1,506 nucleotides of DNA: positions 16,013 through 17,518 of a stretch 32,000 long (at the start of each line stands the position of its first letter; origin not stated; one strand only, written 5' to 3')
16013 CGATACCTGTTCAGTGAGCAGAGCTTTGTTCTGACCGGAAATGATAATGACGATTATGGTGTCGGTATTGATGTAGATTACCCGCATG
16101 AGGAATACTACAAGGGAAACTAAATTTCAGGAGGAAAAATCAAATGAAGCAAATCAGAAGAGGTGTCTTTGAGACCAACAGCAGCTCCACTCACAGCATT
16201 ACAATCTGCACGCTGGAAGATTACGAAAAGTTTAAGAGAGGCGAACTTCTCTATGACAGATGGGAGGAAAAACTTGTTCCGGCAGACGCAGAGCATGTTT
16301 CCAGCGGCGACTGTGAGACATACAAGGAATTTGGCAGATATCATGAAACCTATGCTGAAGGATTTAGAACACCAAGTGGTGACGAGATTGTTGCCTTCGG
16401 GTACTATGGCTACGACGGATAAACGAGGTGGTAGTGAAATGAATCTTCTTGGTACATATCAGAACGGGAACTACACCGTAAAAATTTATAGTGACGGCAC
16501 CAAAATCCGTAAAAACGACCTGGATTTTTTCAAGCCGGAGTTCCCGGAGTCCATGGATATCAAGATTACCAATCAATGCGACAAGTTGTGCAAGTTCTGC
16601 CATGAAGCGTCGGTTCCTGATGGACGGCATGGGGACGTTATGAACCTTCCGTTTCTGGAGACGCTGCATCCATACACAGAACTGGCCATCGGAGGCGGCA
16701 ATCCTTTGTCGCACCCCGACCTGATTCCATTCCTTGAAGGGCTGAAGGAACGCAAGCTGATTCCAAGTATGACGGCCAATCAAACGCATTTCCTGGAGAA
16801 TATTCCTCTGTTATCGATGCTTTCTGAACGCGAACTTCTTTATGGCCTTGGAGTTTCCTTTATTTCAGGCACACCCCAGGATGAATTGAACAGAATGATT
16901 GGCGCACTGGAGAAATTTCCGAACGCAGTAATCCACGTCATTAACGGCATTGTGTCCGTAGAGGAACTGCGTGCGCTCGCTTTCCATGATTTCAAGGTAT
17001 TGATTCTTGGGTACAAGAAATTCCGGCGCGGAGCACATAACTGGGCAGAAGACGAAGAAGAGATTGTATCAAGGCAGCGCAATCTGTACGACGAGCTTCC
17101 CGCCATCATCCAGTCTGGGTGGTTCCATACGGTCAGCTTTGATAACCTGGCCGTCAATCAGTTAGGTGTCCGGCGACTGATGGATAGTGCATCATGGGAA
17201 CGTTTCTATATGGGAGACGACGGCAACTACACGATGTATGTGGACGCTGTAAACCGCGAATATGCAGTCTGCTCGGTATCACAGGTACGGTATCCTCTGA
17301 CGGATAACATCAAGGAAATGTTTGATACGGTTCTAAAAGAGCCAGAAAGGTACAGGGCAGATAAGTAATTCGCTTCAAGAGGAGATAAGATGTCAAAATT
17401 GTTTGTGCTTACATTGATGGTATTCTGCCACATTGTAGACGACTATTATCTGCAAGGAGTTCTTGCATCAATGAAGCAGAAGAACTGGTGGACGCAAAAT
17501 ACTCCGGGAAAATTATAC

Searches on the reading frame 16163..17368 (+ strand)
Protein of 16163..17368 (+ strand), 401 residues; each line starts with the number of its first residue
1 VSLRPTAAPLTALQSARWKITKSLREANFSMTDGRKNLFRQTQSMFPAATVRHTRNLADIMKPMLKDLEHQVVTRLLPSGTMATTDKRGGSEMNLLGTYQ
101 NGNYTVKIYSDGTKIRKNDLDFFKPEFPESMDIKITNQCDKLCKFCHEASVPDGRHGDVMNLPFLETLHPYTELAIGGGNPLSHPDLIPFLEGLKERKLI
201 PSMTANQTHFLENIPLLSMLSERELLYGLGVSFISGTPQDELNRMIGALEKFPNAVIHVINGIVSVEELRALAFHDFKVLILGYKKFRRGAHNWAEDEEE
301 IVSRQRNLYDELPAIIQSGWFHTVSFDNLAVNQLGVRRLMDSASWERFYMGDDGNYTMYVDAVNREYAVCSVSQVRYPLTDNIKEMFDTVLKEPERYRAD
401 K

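Call 41: search_protein_families(library=phrogs, max_evalue=0.00001, proteins=[window:16163-17368:+])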
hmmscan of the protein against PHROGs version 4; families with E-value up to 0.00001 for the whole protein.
window:16163-17368:+ (401 aa): 1 family
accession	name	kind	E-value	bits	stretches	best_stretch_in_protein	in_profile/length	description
phrog_16999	-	other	2.6e-45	156.3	1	123-388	5-277/288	Fe-S oxidoreductase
